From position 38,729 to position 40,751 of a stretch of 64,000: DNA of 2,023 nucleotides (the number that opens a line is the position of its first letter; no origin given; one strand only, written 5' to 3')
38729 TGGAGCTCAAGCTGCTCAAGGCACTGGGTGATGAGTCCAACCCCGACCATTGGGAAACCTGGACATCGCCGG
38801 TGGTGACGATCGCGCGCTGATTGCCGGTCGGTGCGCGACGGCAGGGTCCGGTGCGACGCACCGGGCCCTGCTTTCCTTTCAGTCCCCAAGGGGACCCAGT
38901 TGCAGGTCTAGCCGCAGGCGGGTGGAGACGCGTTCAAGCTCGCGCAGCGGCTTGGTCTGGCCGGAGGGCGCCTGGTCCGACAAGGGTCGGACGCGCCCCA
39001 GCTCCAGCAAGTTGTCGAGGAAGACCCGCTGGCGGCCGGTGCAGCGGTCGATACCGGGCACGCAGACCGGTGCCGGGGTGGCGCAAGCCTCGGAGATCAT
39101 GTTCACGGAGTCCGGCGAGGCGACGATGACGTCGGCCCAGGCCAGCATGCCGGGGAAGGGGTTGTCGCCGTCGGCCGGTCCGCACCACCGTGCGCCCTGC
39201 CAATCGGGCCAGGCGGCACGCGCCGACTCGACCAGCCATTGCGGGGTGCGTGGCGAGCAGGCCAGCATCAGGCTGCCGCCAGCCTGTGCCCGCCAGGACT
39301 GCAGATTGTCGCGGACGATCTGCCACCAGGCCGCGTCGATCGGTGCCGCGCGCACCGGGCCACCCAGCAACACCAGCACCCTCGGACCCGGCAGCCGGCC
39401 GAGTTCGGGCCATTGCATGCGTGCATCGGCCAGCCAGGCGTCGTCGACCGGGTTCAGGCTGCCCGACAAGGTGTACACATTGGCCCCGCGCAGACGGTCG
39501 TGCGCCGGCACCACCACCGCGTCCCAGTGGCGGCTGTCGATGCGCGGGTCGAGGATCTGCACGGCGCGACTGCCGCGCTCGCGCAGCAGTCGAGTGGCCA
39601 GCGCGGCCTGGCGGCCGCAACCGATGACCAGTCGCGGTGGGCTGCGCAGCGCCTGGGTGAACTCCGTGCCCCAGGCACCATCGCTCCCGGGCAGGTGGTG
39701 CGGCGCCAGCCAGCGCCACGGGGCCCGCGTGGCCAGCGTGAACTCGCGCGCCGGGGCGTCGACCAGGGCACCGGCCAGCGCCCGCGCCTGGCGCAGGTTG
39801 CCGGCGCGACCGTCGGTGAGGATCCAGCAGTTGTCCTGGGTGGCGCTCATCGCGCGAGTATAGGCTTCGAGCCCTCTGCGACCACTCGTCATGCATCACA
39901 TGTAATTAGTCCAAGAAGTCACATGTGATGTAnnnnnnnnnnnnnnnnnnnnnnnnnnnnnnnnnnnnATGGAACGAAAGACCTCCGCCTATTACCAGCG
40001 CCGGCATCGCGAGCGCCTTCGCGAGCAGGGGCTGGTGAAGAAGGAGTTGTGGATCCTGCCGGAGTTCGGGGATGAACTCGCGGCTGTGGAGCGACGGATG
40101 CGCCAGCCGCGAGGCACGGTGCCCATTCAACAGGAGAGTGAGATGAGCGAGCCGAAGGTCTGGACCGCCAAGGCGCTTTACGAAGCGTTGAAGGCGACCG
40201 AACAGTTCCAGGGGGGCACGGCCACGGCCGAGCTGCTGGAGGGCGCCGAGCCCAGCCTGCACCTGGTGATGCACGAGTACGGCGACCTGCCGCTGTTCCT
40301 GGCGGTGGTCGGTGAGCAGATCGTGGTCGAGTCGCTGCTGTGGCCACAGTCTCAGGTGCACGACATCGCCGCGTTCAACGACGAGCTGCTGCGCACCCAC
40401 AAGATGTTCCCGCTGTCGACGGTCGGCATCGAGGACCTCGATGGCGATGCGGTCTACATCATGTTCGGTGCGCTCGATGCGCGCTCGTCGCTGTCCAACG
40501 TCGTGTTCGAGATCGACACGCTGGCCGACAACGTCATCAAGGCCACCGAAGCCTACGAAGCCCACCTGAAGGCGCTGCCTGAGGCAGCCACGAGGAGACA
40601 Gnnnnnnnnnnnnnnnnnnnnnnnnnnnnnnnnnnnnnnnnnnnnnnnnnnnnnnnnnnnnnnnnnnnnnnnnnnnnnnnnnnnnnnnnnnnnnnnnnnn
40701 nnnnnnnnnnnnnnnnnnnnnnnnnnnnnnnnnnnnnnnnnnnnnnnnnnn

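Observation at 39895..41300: Phased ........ operator triplet followed by a stop-free tripartite ORF (DUF3018-like RHH + YjfI/DUF2170 + PspA/IM30)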

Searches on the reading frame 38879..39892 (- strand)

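Call 3: search_protein_families(library=pfam, proteins=[window:38879-39892:-], max_evalue=0.1)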
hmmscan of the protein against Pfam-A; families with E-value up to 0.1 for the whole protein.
window:38879-39892:- (337 aa): 1 family
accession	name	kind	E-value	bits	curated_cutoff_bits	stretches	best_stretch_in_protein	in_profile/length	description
PF06258.17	Mito_fiss_Elm1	-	3.6e-76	256.6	27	1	30-327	1-301/304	Mitochondrial fission ELM1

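Call 4: search_protein_families(library=ncbifam, proteins=[window:38879-39892:-], max_evalue=0.1)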
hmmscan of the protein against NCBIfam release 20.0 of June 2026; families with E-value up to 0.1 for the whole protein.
window:38879-39892:- (337 aa): 0 families

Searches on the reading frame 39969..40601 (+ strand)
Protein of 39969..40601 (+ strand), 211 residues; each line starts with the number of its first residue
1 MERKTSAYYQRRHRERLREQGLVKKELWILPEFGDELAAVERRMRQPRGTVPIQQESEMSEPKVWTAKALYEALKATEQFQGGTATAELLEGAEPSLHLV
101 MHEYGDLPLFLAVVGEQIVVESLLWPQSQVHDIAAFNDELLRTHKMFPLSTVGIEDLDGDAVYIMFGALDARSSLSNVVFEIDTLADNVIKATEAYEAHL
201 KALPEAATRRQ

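Call 18: search_solved_structures(query=window:39969-40601:+, max_evalue=1, show_alignments=2)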
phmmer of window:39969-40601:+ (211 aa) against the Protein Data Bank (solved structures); distinct sequences matched with E-value up to 1: 2.
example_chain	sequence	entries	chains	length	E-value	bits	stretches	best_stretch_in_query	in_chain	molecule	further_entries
8q8o_A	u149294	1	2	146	4.2e-47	163.4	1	61-202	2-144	DUF2170 family protein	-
4ot9_A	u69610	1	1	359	0.9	12.2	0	81-137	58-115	Nuclear factor NF-kappa-B p100 subunit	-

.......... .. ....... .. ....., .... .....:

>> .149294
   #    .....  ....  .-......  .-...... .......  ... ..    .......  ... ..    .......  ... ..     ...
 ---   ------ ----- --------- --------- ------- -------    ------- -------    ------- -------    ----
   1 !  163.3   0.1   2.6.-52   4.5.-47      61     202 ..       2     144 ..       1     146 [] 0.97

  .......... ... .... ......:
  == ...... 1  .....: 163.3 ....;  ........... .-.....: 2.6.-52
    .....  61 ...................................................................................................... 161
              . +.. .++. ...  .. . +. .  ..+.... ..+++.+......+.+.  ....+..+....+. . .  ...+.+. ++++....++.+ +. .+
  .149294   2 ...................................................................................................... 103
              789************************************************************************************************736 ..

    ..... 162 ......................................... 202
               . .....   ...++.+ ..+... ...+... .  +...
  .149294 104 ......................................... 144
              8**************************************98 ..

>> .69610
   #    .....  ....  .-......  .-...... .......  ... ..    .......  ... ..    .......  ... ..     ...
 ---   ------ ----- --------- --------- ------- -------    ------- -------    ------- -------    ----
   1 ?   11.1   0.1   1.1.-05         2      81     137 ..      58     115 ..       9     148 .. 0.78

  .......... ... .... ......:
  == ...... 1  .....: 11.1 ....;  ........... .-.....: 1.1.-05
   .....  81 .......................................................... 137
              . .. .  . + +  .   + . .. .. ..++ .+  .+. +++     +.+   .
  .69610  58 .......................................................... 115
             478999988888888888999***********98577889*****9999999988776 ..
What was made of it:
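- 39969..40582 (+): bacA as it should read: 204 aa once one base is restored after 40574. It consists of the N-terminal basic module (residues 1-48, 39969-40112), a variable linker, and DUF2170 (residues 65-200). There is no Shine-Dalgarno sequence upstream and only 7 nt after the -10, so a leaderless start is predicted. PDB 8q8o matches residues 61-202 (call 18).
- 40132..40145 (+): Internal AGGAG-N6-ATG (Met59) at the start of the DUF2170 domain. Candidate second translation start. The crystallised P. aeruginosa BacA starts here (call 18).
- On BacA, biofilm formation regulator (NCBIfam NF050185): PDB 8q8o (P. aeruginosa BacA): E = 4e-47 over residues 61-202 (call 18).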

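Call 20: find_homologous_proteins(query=window:39969-40601:+, max_evalue=0.00001)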
Query window:39969-40601:+ (211 aa): 1458 proteins with E <= 0.00001 among 2156 candidates; the best 120 are listed.
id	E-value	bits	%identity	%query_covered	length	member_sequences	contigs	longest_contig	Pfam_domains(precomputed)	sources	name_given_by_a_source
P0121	1.0e-105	369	83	96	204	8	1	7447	PF09938.15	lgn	-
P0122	1.2e-102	359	81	95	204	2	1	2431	PF09938.15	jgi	jgi:hypothetical protein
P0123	3.5e-102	358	80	95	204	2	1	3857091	PF09938.15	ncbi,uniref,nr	ncbi:biofilm formation regulator BacA [Marilutibacter alkalisoli]|uniref:DUF2170 family protein n=1 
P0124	8.7e-102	357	81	96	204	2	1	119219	PF09938.15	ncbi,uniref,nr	ncbi:YjfI family protein [Luteimonas sp. SJ-92]|uniref:YjfI family protein n=1 Tax=Luteimonas salini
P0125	1.4e-100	353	79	95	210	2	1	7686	PF09938.15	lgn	-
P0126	2.0e-99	349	78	95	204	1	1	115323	PF09938.15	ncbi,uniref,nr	ncbi:YjfI family protein [Montanilutibacter psychrotolerans]|uniref:DUF2170 family protein n=1 Tax=M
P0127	2.3e-99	349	78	95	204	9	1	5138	PF09938.15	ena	-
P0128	1.7e-98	346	77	95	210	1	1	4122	PF09938.15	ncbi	-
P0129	1.4e-91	323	75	95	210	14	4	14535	PF09938.15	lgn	-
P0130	3.7e-91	322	75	95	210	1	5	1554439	PF09938.15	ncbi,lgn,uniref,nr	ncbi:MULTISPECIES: YjfI family protein [unclassified Lysobacter]|uniref:biofilm formation regulator 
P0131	4.3e-91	322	75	95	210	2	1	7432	PF09938.15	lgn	-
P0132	5.3e-91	321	74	95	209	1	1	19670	PF09938.15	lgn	-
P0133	8.9e-91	321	74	95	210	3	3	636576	PF09938.15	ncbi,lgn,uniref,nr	ncbi:biofilm formation regulator BacA [Lysobacter sp. cf310]|uniref:biofilm formation regulator BacA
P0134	5.0e-90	318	72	95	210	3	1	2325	PF09938.15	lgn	-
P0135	4.1e-87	309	72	95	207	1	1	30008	PF09938.15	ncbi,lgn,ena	-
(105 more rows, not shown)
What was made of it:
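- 39969..40582 (+): 1458 homologs, the closest all 204-210 aa (call 20).
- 1458 homologs were found; the closest are 204-217 aa and start at residue 1 (call 20).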

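Call 22: find_encoding_contigs(protein=P0121, flank=3000, max_places=3)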
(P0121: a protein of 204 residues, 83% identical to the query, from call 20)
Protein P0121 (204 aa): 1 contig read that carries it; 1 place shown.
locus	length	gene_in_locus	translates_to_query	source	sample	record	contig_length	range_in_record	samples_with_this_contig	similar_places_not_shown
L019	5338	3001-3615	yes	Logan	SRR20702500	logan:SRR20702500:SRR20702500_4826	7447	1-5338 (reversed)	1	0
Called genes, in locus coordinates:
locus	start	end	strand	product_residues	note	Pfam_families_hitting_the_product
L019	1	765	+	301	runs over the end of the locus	PF01963:TraB_PrgY_gumN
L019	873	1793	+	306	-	PF00005:ABC_tran, PF13304:AAA_21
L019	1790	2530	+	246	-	PF12730:ABC2_membrane_4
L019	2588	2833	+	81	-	-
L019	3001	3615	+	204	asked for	PF09938:DUF2170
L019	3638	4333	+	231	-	PF04012:PspA_IM30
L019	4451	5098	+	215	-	-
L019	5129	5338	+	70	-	?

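Call 23: find_encoding_contigs(protein=P0123, flank=6000, max_places=2)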
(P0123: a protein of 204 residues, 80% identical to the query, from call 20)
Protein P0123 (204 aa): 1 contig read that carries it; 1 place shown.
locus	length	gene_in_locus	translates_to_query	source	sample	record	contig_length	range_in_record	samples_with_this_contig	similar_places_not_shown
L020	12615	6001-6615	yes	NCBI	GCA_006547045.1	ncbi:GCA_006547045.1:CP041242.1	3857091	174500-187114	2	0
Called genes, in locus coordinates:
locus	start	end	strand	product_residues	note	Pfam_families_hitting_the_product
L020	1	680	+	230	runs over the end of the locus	-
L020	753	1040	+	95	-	PF07977:FabA (faint), PF22818:ApeI-like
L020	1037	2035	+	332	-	PF03279:Lip_A_acyltrans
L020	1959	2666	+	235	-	PF19574:LolA_3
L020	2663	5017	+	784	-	PF03176:MMPL (weak)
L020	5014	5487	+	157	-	PF22817:ApeP-like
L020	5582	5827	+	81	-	-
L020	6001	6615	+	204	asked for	PF09938:DUF2170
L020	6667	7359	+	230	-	PF04012:PspA_IM30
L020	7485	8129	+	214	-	-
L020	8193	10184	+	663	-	-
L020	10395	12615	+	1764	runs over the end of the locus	PF12458:DUF3686, PF25472:DUF7902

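Call 24: find_encoding_contigs(protein=P0124, flank=6000, max_places=2)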
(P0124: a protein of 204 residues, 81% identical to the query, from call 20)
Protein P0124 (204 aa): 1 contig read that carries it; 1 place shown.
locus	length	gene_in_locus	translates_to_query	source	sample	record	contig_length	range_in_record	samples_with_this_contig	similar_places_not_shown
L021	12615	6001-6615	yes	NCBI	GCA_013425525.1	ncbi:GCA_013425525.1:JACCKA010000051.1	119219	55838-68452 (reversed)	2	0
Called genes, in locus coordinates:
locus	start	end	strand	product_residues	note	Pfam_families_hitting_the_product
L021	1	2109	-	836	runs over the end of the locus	PF00474:SSF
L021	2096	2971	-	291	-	PF03328:HpcH_HpaI, PF15617:C-C_Bond_Lyase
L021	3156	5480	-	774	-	PF00384:Molybdopterin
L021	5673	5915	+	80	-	-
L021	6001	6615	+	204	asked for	PF09938:DUF2170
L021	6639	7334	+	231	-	PF04012:PspA_IM30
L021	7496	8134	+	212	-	-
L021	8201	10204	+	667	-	-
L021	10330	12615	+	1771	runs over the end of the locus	PF12458:DUF3686, PF25472:DUF7902, PF07728:AAA_5 (weak)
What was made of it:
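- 40593..41300 (+): bacB: Shine-Dalgarno AGGAG (40593-40597) and coding sequence 40605-41300 (231 aa). A PspA/IM30 family protein of the YjfJ/BacB type. Same 231-aa length as in L019 and L021 (calls 22, 24).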

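Call 50: predict_structure(alignment_id=A2)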
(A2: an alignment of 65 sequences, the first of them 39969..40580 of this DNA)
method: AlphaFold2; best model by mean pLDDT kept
length: 204 residues; sequences in the alignment: 65
mean_pLDDT: 81.2   pTM: 0.71
mean pLDDT of the five models: 81.2, 79.3, 77.5, 73.7, 73.4
residues with pLDDT >= 90: 84; 70-90: 82; 50-70: 22; < 50: 16
segments of 3 or more residues with pLDDT < 50: 49-61
pLDDT, mean of each block of 10 residues (from residue 1): 70 76 57 74 59 38 81 92 93 91 93 92 91 89 81 89 93 90 93 88 64
secondary structure, 60 per line:
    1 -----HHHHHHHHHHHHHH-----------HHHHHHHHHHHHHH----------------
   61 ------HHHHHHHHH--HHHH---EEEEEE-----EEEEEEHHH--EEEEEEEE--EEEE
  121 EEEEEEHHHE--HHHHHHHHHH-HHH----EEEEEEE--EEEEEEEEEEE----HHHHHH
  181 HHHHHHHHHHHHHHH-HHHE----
elements in order: H6-19 H31-44 H67-75 H78-81 E85-90 E96-101 E107-114 E117-126 H133-142 E151-157 E160-170 H175-195
